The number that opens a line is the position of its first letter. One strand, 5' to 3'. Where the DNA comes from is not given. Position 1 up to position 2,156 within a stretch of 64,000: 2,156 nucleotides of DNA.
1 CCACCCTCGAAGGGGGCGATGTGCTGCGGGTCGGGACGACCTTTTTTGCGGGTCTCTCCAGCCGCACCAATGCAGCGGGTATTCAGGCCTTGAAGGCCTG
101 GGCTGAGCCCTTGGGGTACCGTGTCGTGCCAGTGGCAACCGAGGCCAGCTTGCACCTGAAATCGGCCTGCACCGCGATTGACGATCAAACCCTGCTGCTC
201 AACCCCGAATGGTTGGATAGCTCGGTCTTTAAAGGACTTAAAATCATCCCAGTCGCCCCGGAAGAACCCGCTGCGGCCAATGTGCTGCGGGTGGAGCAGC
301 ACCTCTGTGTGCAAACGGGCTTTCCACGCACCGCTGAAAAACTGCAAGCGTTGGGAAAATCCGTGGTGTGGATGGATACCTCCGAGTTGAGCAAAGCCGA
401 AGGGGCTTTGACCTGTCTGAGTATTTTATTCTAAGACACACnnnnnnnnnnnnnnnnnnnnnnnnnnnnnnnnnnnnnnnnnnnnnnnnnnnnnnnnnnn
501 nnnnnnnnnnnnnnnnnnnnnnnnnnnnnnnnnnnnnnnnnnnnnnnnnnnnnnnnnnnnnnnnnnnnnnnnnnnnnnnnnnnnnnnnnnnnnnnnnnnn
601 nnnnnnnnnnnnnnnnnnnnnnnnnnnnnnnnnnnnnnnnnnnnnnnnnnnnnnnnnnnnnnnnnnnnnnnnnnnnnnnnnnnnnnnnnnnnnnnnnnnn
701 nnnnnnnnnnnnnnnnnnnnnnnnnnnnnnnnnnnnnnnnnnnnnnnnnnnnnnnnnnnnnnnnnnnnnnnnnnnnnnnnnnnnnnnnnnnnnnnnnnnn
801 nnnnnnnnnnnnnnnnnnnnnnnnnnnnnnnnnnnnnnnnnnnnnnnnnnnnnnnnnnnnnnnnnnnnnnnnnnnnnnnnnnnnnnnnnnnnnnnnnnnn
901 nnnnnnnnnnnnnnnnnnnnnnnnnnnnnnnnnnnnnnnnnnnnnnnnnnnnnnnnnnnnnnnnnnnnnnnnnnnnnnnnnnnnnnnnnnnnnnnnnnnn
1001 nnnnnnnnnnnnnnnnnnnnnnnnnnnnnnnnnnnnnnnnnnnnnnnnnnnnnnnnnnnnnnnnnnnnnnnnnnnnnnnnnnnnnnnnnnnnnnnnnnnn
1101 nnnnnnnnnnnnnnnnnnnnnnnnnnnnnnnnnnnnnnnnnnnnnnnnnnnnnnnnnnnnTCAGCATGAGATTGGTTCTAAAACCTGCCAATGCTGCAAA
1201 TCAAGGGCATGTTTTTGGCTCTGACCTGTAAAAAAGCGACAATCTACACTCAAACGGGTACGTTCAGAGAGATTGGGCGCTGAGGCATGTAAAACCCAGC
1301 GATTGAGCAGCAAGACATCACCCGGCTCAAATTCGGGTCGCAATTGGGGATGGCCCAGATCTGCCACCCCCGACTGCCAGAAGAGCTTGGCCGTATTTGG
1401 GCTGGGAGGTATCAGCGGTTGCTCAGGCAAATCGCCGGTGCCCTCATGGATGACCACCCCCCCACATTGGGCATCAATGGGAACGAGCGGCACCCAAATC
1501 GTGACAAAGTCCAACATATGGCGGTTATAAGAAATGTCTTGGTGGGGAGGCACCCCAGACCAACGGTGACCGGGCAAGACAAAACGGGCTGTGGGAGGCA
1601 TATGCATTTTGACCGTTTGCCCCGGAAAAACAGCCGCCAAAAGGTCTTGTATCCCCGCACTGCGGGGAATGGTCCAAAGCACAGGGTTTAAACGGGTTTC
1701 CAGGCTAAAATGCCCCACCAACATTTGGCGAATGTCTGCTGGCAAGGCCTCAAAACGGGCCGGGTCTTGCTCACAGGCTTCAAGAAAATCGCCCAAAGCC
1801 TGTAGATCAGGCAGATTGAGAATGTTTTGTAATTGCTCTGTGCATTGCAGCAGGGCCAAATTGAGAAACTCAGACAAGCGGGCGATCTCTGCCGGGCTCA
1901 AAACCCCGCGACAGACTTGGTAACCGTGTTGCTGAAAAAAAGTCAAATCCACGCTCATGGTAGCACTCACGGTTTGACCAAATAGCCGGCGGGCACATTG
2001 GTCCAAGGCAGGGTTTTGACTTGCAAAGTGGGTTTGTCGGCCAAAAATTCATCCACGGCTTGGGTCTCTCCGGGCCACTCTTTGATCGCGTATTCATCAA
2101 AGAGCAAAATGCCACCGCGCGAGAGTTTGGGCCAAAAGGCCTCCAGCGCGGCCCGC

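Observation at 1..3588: Tailoring-enzyme set suggesting a small-molecule pathway fragment: amidinotransferase-fold, hexapeptide transferase, PhyH dioxygenase, TylF O-methyltransferase, EntD/Sfp PPTase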

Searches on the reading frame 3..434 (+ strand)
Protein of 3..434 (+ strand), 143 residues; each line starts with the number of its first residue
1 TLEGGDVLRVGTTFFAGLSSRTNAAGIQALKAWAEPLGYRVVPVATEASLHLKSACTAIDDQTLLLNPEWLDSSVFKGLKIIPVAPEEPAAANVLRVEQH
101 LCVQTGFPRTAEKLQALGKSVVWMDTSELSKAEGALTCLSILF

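Call 3: search_protein_families(library=pfam, proteins=[window:3-434:+], max_evalue=0.01)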
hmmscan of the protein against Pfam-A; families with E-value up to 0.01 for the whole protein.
window:3-434:+ (143 aa): 2 families
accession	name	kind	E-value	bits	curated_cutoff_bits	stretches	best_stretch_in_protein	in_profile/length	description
PF02274.22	ADI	-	1.6e-08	34.4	22.8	1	1-81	185-272/377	Arginine deiminase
PF13380.12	CoA_binding_2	-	0.00053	20.9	22.8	0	14-61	4-51/116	CoA binding domain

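Call 4: search_protein_families(library=ncbifam, proteins=[window:3-434:+], max_evalue=0.01)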
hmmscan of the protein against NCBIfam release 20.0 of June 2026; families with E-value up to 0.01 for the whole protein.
window:3-434:+ (143 aa): 5 families
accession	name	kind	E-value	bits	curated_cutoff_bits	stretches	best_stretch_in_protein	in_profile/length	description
NF045660.1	DiMthArgaseDdahStm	equivalog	3.5e-35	122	340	1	1-142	109-248/249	dimethylargininase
NF045658.1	DiMArgaseDdah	equivalog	2e-27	96.6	450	1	1-143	112-254/254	dimethylargininase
NF002381.0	PRK01388.1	subfamily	8.7e-07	28.2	414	1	1-70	213-288/405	arginine deiminase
TIGR01078.1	arcA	equivalog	1.3e-06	27.5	489.1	1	1-75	212-293/408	arginine deiminase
NF045659.1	DiMArgaseDdahMtb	equivalog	0.00023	20.4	300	1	5-140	139-280/283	dimethylargininase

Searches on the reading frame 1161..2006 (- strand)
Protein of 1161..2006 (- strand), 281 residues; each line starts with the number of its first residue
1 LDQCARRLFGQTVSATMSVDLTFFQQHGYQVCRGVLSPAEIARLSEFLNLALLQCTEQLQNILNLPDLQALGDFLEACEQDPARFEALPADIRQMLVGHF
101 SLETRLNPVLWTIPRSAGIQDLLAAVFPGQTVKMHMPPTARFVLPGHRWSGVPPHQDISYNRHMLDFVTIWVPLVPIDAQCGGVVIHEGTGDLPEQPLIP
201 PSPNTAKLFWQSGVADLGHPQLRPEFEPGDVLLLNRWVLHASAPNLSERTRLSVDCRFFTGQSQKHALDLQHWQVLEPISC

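Call 3: search_protein_families(library=pfam, proteins=[window:1161-2006:-], max_evalue=0.01)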
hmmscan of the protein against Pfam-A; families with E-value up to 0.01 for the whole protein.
window:1161-2006:- (281 aa): 1 family
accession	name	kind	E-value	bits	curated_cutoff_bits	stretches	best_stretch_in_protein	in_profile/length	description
PF05721.19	PhyH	-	1.4e-10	42.2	22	1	24-251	1-211/213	Phytanoyl-CoA dioxygenase (PhyH)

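Call 4: search_protein_families(library=ncbifam, proteins=[window:1161-2006:-], max_evalue=0.01)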
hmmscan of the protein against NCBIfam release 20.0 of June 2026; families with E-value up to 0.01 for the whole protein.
window:1161-2006:- (281 aa): 2 families
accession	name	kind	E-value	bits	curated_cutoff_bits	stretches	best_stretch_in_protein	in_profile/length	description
NF045813.1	DxPntBtaHylase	equivalog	1.5e-11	44.2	550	2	224-273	210-262/285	1-deoxypentalenic acid 11-beta-hydroxylase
TIGR04324.1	SpoChoClust_2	subfamily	0.0016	18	150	0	226-262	180-216/248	sporadic carbohydrate cluster 2OG-Fe(II) oxygenase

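Call 28: search_solved_structures(query=window:1161-1958:-, max_evalue=0.01)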
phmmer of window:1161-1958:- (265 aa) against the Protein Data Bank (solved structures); distinct sequences matched with E-value up to 0.01: 1.
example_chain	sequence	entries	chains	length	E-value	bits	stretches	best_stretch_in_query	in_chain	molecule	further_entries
2rdn_A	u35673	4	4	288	1.8e-08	37.3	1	113-248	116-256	1-deoxypentalenic acid 11-beta hydroxylase; Fe(II)/alpha-ketoglutarate dependent hydroxyla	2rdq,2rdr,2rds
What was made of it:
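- The only PDB hit is PtlH at E=1.8e-8 (call 28).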

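Call 75: find_homologous_proteins(query=window:1161-1958:-, max_evalue=1e-8)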
Query window:1161-1958:- (265 aa): 216 proteins with E <= 1e-8 among 1815 candidates; the best 120 are listed.
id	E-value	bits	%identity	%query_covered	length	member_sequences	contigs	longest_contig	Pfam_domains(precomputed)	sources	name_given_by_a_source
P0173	9.3e-173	591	95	100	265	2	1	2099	PF05721.20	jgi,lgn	-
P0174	5.3e-139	480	77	100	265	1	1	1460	PF05721.20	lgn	-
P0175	8.0e-127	440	72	100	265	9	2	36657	PF05721.20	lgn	-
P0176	7.8e-125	434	71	99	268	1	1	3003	PF05721.20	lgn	-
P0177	9.1e-109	381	66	98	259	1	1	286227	PF05721.20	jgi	jgi:hypothetical protein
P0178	1.4e-85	305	56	98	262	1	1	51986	PF05721.20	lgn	-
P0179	9.1e-85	302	57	98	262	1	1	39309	PF05721.20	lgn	-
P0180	3.7e-75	271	60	75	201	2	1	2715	PF05721.20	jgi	-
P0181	3.0e-69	251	50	98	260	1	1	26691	PF05721.20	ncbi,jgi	jgi:hypothetical protein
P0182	2.5e-68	248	43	99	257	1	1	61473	PF05721.20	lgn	-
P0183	2.8e-68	248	44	98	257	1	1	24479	PF05721.20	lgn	-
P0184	4.3e-68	248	47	98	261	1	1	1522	PF05721.20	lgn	-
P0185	4.0e-67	244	47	98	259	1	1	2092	PF05721.20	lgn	-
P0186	1.4e-66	243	46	98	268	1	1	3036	PF05721.20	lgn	-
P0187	1.8e-66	242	43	98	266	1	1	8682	PF05721.20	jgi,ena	-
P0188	3.2e-66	242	45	98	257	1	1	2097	PF05721.20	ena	-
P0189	2.8e-64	235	45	98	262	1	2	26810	PF05721.20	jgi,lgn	-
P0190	7.2e-64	234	44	98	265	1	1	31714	PF05721.20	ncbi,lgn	-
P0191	8.7e-64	234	46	98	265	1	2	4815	PF05721.20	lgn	-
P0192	2.3e-63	232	44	98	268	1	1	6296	PF05721.20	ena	-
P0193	2.7e-63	232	45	98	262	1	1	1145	PF05721.20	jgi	jgi:ectoine hydroxylase-related dioxygenase (phytanoyl-CoA dioxygenase family)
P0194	3.3e-63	232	45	98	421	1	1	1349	PF01202.29,PF05721.20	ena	-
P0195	3.6e-63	232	42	99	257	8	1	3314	PF05721.20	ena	-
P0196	4.6e-63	231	45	98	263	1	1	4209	PF05721.20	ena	-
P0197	4.6e-63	231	45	98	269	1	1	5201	PF05721.20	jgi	jgi:ectoine hydroxylase-related dioxygenase (phytanoyl-CoA dioxygenase family)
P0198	4.6e-63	231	45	98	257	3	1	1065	PF05721.20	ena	-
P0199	7.0e-63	231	45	99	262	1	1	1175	PF05721.20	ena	-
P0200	8.0e-63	230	44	98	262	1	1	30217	PF05721.20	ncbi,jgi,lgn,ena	jgi:hypothetical protein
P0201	1.2e-62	230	44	98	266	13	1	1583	PF05721.20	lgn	-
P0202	1.4e-62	230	44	98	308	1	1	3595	PF05721.20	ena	-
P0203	1.7e-62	229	44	98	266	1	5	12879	PF05721.20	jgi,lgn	jgi:hypothetical protein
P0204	2.9e-62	229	45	98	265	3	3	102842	PF05721.20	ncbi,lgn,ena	-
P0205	4.2e-62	228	45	97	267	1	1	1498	PF05721.20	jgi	-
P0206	7.9e-62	227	43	99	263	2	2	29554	PF05721.20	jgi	-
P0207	8.3e-62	227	44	98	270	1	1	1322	PF05721.20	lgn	-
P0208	1.1e-61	227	43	98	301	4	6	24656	PF05721.20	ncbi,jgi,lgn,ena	-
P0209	1.5e-61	226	44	98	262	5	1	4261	PF05721.20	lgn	-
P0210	2.6e-61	225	44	98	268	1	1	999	PF05721.20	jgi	jgi:Phytanoyl-CoA dioxygenase (PhyH)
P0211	5.7e-61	224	41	98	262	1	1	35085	PF05721.20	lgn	-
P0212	5.7e-61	224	43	98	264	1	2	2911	PF05721.20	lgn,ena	-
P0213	2.6e-60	222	44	99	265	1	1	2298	PF05721.20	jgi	jgi:hypothetical protein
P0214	2.7e-60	222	44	98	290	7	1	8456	PF05721.20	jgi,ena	-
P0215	3.1e-60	222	44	98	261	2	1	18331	PF05721.20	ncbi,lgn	-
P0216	5.7e-60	221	43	98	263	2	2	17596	PF05721.20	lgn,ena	-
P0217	5.8e-60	221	44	98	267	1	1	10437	PF05721.20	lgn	-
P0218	6.1e-60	221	43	98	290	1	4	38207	PF05721.20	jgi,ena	-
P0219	1.0e-59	220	45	98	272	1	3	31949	PF05721.20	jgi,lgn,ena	-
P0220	1.1e-59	220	43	98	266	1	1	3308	PF05721.20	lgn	-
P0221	1.4e-59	220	43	98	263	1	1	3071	PF05721.20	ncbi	-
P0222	6.4e-59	218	44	99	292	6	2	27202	PF05721.20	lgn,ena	-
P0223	8.7e-59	217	43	96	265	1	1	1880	PF05721.20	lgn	-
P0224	9.3e-59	217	39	99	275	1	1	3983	PF05721.20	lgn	-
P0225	1.0e-58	217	43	96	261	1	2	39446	PF05721.20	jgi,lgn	jgi:ectoine hydroxylase-related dioxygenase (phytanoyl-CoA dioxygenase family)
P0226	4.5e-58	215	44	98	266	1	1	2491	PF05721.20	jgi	jgi:ectoine hydroxylase-related dioxygenase (phytanoyl-CoA dioxygenase family)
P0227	6.1e-58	214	42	99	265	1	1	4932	PF05721.20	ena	-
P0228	1.2e-57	213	43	96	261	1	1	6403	PF05721.20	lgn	-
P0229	4.2e-57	212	40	99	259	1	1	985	PF05721.20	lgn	-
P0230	4.3e-57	212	43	98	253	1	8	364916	PF05721.20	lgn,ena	-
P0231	4.4e-57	212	43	96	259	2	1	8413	PF05721.20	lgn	-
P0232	9.3e-57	210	42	98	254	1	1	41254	PF05721.20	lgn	-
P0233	1.3e-56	210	42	96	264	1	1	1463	PF05721.20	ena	-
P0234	3.7e-56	209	44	95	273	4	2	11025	PF05721.20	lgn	-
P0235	3.8e-56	208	43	96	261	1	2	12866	PF05721.20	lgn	-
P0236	3.9e-56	208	42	98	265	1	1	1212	PF05721.20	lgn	-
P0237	4.3e-56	208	42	97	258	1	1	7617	PF05721.20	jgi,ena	-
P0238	5.4e-56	208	41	99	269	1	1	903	PF05721.20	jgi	-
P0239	5.6e-56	208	43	98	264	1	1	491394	PF05721.20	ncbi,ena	-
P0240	1.4e-55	207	41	99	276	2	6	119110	PF05721.20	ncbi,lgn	-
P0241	2.0e-55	206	41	98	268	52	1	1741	PF05721.20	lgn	-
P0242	3.1e-55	205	42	96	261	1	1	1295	PF05721.20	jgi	-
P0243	3.8e-55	205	42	98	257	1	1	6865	PF05721.20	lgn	-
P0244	6.1e-55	205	41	98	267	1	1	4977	PF05721.20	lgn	-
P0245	6.5e-55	204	44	96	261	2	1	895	PF05721.20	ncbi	-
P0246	7.2e-55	204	40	98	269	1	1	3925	PF05721.20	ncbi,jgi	jgi:hypothetical protein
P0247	8.7e-55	204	42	96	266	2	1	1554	PF05721.20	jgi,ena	jgi:ectoine hydroxylase-related dioxygenase (phytanoyl-CoA dioxygenase family)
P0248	9.4e-55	204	43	98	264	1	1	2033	PF05721.20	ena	-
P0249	1.2e-54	204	42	98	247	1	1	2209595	PF05721.20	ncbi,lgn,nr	ncbi:MAG: phytanoyl-CoA dioxygenase family protein [Azospirillaceae bacterium]|nr:phytanoyl-CoA diox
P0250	1.3e-54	203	39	99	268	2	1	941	PF05721.20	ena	-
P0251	1.9e-54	203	42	98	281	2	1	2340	PF05721.20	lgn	-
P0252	2.3e-54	203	42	96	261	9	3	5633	PF05721.20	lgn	-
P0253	2.4e-54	203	41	98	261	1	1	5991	PF05721.20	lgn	-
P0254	2.7e-54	202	42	95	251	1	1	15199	PF05721.20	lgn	-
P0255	2.8e-54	202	41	98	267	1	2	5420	PF05721.20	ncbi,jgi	jgi:hypothetical protein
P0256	3.6e-54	202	41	98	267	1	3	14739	PF05721.20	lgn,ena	-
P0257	4.8e-54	202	43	98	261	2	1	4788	PF05721.20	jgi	-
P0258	7.4e-54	201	39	99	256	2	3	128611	PF05721.20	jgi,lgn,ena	-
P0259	7.5e-54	201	39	99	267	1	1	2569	PF05721.20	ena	-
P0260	1.5e-53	200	39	98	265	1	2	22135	PF05721.20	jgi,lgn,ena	jgi:ectoine hydroxylase-related dioxygenase (phytanoyl-CoA dioxygenase family)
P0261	2.3e-53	199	43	97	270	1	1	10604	PF05721.20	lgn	-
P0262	2.9e-53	199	42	98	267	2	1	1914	PF05721.20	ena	-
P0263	3.3e-53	199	39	97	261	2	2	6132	PF05721.20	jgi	jgi:ectoine hydroxylase-related dioxygenase (phytanoyl-CoA dioxygenase family)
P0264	3.6e-53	199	40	98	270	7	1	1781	PF05721.20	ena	-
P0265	4.6e-53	198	39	98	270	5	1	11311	PF05721.20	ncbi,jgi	jgi:hypothetical protein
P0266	5.2e-53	198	39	99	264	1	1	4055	PF05721.20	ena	-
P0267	5.4e-53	198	41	98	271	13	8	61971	PF05721.20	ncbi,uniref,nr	ncbi:phytanoyl-CoA dioxygenase family protein [Phenylobacterium sp.]|uniref:phytanoyl-CoA dioxygenas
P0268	7.0e-53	198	42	99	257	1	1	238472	PF05721.20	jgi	jgi:ectoine hydroxylase-related dioxygenase (phytanoyl-CoA dioxygenase family)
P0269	7.6e-53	198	43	98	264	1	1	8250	PF05721.20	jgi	jgi:ectoine hydroxylase-related dioxygenase (phytanoyl-CoA dioxygenase family)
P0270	1.1e-52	197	41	98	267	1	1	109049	PF05721.20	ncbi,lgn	ncbi:MAG: phytanoyl-CoA dioxygenase family protein [Alphaproteobacteria bacterium]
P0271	2.5e-52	196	40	98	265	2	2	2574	PF05721.20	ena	-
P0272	5.2e-52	195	42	98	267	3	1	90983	PF05721.20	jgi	jgi:hypothetical protein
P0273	5.3e-52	195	39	98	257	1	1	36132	PF05721.20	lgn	-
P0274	5.5e-52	195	40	98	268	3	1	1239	PF05721.20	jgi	-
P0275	5.8e-52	195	49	72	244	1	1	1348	PF05721.20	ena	-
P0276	7.7e-52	194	40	96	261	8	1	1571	PF05721.20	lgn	-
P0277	1.1e-51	194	39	98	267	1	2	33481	PF05721.20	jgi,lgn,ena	jgi:hypothetical protein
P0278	1.1e-51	194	39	98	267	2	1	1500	PF05721.20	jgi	-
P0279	1.3e-51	194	39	100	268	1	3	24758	PF05721.20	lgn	-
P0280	2.5e-51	193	40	99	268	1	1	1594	PF05721.20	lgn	-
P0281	3.6e-51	192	40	96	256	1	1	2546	PF05721.20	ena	-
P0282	4.0e-51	192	41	97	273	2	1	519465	PF05721.20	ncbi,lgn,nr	ncbi:phytanoyl-CoA dioxygenase [Oxalobacteraceae bacterium CAVE-383]|nr:phytanoyl-CoA dioxygenase [O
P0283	1.2e-50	190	41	98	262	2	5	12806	PF05721.20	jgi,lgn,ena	-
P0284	1.6e-50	190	40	98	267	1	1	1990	PF05721.20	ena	-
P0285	2.3e-50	190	40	98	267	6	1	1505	PF05721.20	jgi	-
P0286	3.6e-50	189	41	98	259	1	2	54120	PF05721.20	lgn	-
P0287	6.9e-50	188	38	98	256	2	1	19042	PF05721.20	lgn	-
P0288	1.2e-49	187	42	96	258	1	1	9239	PF05721.20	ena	-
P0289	6.2e-49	185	36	98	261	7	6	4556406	PF05721.20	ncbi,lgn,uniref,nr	ncbi:phytanoyl-CoA dioxygenase family protein [Leptospira interrogans]|uniref:Phytanoyl-CoA dioxygen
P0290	7.3e-49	185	36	97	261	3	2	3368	PF05721.20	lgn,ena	-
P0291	1.1e-48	184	37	98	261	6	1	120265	PF05721.20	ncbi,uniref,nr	ncbi:phytanoyl-CoA dioxygenase family protein [Leptospira borgpetersenii serovar Ballum]|uniref:phyt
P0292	1.2e-48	184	39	97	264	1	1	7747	PF05721.20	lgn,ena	-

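Call 76: find_encoding_contigs(protein=P0289, flank=10000, max_places=2)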
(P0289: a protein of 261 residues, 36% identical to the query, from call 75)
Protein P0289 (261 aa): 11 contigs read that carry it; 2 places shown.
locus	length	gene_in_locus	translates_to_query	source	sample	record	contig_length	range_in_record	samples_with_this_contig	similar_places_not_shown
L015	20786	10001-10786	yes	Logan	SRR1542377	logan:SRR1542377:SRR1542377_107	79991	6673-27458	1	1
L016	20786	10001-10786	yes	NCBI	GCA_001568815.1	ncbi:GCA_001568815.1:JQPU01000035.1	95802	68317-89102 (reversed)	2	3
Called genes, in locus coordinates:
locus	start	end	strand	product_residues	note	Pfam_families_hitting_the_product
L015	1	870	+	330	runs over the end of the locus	PF01073:3Beta_HSD, PF01370:Epimerase, PF02719:Polysacc_synt_2 (weak), PF04321:RmlD_sub_bind, PF05368:NmrA (weak), PF07993:NAD_binding_4 (faint), PF16363:GDP_Man_Dehyd, PF13460:NAD_binding_10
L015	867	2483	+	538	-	PF01636:APH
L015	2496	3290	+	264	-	PF00456:Transketolase_N, PF13292:DXP_synthase_N, PF00676:E1_dh (weak), PF02775:TPP_enzyme_C (weak)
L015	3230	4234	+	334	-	PF02779:Transket_pyr, PF02780:Transketolase_C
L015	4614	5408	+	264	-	-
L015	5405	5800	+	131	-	-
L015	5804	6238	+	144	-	PF00293:NUDIX, PF14815:NUDIX_4 (weak)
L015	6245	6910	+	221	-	PF13489:Methyltransf_23, PF02353:CMAS (weak), PF05175:MTS (weak), PF07021:MetW (weak), PF13847:Methyltransf_31, PF08241:Methyltransf_11, PF08242:Methyltransf_12, PF13649:Methyltransf_25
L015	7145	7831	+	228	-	PF13489:Methyltransf_23 (weak), PF08241:Methyltransf_11 (weak), PF08242:Methyltransf_12, PF13649:Methyltransf_25 (weak)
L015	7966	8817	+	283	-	PF01370:Epimerase, PF04321:RmlD_sub_bind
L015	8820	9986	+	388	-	PF13489:Methyltransf_23, PF13847:Methyltransf_31, PF08241:Methyltransf_11, PF08242:Methyltransf_12, PF13649:Methyltransf_25 (faint)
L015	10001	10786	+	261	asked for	PF05721:PhyH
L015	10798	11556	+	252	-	PF05711:TylF, PF13578:Methyltransf_24 (weak)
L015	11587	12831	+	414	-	-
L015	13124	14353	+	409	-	PF08421:Methyltransf_13, PF13847:Methyltransf_31 (faint), PF13489:Methyltransf_23, PF13649:Methyltransf_25, PF08241:Methyltransf_11, PF08242:Methyltransf_12, PF08484:Methyltransf_14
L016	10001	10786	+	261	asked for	PF05721:PhyH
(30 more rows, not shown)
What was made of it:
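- On O-antigen / nucleotide-sugar tailoring locus: They are present around the TylF/PhyH orthologues in Leptospira (call 76).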
